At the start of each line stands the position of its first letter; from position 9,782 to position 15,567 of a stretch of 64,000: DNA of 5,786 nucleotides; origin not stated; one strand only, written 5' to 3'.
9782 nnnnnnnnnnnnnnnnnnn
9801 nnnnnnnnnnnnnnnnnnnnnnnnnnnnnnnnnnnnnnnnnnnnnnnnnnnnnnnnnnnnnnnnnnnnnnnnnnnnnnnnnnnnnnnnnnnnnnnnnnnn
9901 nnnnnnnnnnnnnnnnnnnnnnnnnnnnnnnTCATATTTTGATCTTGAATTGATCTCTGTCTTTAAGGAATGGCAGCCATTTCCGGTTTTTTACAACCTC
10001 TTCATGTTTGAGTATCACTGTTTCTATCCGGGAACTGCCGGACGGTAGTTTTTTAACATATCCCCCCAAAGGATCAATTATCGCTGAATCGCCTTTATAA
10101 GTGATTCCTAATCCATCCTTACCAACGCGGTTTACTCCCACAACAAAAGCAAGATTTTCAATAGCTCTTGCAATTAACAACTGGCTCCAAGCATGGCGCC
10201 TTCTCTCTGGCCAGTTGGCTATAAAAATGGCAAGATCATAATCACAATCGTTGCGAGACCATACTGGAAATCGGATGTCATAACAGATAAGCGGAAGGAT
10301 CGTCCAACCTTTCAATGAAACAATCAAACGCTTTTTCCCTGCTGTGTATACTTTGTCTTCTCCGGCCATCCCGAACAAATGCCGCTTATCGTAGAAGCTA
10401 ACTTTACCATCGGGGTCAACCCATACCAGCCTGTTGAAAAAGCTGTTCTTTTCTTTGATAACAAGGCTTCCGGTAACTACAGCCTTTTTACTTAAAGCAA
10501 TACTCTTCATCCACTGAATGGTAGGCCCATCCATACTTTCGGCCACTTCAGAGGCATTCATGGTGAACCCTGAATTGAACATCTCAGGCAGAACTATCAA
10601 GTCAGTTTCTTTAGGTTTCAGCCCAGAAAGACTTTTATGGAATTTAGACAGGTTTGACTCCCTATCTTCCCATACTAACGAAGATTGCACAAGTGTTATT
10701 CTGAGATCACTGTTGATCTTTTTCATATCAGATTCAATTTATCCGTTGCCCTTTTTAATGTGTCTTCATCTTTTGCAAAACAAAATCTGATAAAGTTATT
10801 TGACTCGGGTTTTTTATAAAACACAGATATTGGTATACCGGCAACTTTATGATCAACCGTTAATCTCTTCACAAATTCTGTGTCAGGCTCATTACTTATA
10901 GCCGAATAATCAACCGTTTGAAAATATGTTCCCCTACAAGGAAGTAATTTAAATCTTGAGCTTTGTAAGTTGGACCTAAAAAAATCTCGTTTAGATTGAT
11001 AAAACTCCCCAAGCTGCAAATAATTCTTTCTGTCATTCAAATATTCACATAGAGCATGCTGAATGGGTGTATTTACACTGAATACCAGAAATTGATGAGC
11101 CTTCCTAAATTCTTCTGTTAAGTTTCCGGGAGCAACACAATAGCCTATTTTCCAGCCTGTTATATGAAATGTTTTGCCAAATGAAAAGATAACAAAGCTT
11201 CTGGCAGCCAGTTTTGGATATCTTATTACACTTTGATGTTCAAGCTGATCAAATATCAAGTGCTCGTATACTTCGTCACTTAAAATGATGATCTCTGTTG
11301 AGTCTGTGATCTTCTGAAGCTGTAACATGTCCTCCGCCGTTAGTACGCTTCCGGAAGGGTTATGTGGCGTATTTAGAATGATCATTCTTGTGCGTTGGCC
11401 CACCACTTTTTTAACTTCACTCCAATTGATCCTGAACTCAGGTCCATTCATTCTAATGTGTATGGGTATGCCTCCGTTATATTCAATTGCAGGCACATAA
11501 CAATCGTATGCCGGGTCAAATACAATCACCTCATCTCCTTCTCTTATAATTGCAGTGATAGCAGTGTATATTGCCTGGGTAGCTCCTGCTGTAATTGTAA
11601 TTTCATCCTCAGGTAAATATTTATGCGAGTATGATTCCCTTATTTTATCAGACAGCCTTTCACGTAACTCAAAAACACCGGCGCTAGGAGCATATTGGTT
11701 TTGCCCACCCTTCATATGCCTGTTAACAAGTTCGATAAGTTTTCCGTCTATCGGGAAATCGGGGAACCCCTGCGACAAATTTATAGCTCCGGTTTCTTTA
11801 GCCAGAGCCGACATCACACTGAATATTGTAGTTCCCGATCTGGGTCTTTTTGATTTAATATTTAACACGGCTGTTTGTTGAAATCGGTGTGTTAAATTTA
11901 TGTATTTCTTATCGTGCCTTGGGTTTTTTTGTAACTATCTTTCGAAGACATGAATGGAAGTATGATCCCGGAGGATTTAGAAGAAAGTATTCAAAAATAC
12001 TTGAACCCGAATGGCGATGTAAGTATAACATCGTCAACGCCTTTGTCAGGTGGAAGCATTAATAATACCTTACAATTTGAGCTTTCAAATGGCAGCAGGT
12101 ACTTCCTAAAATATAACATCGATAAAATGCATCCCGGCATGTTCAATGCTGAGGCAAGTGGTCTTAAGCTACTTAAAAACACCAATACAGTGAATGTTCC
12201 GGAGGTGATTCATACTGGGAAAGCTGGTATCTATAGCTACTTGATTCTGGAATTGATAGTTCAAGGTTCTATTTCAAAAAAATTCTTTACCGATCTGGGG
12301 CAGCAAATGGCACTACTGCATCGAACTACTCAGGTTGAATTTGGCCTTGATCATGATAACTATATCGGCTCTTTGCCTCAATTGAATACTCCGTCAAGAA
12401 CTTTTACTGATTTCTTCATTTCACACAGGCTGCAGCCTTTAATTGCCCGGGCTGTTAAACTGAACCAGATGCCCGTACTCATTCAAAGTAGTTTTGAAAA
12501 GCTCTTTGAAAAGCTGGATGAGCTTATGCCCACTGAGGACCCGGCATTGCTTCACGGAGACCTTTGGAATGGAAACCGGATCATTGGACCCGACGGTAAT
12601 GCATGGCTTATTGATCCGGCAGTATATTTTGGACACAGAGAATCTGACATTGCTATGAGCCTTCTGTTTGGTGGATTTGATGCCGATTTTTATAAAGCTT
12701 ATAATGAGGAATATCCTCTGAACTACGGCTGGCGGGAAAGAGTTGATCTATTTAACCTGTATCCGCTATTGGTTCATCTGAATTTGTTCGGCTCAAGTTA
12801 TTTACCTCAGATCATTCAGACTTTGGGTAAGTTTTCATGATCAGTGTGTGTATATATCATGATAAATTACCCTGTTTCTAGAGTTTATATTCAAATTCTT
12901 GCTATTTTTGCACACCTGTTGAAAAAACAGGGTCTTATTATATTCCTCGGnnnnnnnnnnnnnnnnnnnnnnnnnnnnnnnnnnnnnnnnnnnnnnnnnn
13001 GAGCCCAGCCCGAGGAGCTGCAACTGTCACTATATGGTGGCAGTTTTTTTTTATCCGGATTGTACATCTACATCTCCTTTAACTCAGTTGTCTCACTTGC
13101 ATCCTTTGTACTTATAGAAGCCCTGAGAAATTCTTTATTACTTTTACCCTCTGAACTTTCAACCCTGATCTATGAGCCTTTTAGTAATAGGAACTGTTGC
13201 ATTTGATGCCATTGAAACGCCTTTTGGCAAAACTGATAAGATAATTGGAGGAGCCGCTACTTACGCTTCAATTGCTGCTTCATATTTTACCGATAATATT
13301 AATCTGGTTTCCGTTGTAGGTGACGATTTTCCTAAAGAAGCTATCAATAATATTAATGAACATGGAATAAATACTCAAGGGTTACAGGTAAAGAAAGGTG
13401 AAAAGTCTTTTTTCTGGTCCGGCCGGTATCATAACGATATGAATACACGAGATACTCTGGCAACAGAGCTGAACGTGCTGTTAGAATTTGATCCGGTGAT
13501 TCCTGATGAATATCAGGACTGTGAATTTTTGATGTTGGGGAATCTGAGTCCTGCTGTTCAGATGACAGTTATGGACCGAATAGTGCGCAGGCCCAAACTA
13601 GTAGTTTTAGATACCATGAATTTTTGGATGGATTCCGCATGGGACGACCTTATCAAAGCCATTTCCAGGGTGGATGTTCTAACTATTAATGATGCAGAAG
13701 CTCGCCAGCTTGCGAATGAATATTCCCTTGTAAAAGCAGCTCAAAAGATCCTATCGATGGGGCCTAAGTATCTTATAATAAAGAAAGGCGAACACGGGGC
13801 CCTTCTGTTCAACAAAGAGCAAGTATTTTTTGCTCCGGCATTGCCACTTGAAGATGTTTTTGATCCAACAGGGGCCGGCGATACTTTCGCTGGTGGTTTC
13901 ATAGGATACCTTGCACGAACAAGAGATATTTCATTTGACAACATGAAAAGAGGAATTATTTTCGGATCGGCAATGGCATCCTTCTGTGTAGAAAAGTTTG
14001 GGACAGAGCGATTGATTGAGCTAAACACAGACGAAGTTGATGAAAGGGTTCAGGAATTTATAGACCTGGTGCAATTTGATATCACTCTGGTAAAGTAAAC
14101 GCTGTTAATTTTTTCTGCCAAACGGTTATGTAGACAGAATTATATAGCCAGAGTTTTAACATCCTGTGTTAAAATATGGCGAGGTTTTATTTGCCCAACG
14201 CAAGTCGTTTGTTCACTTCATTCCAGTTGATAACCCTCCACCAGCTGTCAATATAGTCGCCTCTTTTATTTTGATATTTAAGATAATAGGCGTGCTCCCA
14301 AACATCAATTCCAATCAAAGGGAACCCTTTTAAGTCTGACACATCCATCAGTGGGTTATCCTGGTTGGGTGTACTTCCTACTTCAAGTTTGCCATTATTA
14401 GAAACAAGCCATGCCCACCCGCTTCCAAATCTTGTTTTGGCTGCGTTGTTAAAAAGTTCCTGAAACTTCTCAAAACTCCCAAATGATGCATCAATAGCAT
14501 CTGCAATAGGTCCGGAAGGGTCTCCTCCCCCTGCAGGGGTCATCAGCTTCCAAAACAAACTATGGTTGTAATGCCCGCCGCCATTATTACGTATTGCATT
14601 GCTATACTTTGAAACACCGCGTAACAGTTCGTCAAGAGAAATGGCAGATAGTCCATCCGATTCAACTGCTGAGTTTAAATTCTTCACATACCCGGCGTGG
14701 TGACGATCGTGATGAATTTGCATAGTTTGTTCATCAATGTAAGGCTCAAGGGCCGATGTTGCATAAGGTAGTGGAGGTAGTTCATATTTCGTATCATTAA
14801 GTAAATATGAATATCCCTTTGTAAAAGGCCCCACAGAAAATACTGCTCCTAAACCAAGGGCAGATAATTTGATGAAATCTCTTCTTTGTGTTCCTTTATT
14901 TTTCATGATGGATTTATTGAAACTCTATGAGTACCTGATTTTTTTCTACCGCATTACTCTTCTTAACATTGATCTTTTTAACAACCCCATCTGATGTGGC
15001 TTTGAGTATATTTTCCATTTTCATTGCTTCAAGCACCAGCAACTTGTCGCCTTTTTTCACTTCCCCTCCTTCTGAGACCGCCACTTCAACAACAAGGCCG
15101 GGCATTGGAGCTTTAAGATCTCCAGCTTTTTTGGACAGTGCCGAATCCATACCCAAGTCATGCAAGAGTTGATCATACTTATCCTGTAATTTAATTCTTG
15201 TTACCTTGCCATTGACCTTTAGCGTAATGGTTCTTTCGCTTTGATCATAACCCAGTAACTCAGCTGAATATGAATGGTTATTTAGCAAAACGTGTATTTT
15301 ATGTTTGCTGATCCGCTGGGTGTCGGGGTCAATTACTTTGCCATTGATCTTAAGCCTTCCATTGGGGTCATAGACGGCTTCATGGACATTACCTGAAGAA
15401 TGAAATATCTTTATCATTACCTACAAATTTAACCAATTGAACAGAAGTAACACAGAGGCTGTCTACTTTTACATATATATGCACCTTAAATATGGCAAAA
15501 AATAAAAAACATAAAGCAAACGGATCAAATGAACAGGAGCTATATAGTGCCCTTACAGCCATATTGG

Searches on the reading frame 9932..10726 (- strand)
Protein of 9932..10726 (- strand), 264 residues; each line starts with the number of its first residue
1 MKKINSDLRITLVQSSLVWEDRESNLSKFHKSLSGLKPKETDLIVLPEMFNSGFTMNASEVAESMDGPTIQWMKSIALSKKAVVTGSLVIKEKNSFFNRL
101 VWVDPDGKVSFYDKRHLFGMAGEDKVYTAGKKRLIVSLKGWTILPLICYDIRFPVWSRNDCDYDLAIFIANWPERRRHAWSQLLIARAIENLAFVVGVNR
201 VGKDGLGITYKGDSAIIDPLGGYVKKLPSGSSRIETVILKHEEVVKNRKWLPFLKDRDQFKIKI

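Call 22: search_protein_families(library=pfam, proteins=[window:9932-10726:-], max_evalue=0.001)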
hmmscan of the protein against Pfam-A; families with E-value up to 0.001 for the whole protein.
window:9932-10726:- (264 aa): 1 family
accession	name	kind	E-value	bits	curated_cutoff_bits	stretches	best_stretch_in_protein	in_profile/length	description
PF00795.27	CN_hydrolase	-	1.7e-33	116.5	23.2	1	9-232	1-239/256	Carbon-nitrogen hydrolase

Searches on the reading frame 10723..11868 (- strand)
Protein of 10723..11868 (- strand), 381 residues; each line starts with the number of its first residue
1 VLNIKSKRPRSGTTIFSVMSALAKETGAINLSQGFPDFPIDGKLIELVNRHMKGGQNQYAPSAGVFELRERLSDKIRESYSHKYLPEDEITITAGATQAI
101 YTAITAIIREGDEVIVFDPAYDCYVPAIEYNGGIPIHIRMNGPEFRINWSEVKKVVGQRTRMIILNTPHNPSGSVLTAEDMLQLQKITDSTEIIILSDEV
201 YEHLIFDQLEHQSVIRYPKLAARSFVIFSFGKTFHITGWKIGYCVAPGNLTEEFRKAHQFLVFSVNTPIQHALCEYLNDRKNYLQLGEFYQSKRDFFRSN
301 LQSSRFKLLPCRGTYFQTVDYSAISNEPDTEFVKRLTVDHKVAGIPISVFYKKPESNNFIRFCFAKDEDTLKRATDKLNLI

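Call 22: search_protein_families(library=pfam, proteins=[window:10723-11868:-], max_evalue=0.001)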
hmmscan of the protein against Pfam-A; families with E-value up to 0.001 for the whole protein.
window:10723-11868:- (381 aa): 4 families
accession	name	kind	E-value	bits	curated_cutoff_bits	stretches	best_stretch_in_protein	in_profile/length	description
PF00155.27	Aminotran_1_2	-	1.7e-53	182.5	19.7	1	28-378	3-361/361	Aminotransferase class I and II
PF01041.23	DegT_DnrJ_EryC1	-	2.8e-07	30.5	19.8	1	84-198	36-145/360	DegT/DnrJ/EryC1/StrS aminotransferase family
PF01053.26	Cys_Met_Meta_PP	-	2.1e-05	23.7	27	1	93-200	73-175/381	Cys/Met metabolism PLP-dependent enzyme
PF00266.25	Aminotran_5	-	0.00018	21.1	21.5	1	87-186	61-166/371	Aminotransferase class-V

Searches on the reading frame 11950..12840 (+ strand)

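Call 22: search_protein_families(library=pfam, proteins=[window:11950-12840:+], max_evalue=0.001)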
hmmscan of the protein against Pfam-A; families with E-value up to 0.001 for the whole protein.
window:11950-12840:+ (296 aa): 2 families
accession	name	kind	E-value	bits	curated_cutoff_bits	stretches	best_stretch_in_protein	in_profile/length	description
PF03881.20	Fructosamin_kin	-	1.5e-76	257.9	22.4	1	23-292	16-282/288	Fructosamine kinase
PF01636.29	APH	-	2.2e-11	44.4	23.2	1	30-261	3-233/239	Phosphotransferase enzyme family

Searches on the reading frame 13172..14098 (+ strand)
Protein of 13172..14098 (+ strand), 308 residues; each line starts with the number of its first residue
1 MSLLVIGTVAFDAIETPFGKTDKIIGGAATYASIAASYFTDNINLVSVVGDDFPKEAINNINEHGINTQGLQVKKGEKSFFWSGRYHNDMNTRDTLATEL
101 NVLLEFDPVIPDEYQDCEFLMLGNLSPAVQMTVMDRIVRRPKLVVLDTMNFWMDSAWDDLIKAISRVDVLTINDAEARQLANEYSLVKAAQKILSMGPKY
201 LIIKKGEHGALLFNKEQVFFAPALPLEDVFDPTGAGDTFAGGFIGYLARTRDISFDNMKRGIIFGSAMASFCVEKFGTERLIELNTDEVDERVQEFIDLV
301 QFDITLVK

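Call 22: search_protein_families(library=pfam, proteins=[window:13172-14098:+], max_evalue=0.001)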
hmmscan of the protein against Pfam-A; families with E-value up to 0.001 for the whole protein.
window:13172-14098:+ (308 aa): 2 families
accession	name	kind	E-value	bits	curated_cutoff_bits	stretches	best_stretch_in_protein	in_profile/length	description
PF00294.29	PfkB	-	3.3e-32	112.5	25.8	1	19-279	29-296/302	pfkB family carbohydrate kinase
PF08543.17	Phos_pyr_kin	-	7.9e-07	29.1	27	1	136-253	88-217/246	Phosphomethylpyrimidine kinase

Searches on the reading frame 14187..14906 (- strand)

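Call 22: search_protein_families(library=pfam, proteins=[window:14187-14906:-], max_evalue=0.001)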
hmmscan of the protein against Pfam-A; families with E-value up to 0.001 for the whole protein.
window:14187-14906:- (239 aa): 2 families
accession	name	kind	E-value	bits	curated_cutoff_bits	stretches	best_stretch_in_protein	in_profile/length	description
PF02777.23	Sod_Fe_C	-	1.8e-41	140.7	20.9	1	130-234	1-102/102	Iron/manganese superoxide dismutases, C-terminal domain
PF00081.27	Sod_Fe_N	-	2e-29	102.3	27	1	40-122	1-81/82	Iron/manganese superoxide dismutases, alpha-hairpin domain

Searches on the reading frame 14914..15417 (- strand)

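Call 22: search_protein_families(library=pfam, proteins=[window:14914-15417:-], max_evalue=0.001)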
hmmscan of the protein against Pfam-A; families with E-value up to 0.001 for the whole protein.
window:14914-15417:- (167 aa): 4 families
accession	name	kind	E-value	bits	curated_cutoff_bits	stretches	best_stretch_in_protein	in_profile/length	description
PF00364.28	Biotin_lipoyl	-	2.5e-18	66.1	22.1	1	100-165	2-72/73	Biotin-requiring enzyme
PF13533.13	Biotin_lipoyl_2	-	8.8e-11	41.8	29.8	1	102-130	4-32/32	Biotin-lipoyl like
PF13437.12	HlyD_3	-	6e-06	27.4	22.2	0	101-130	2-31/106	HlyD family secretion protein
PF16576.10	HlyD_D23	-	5.3e-05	23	30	0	71-130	82-140/214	Barrel-sandwich domain of CusB or HlyD membrane-fusion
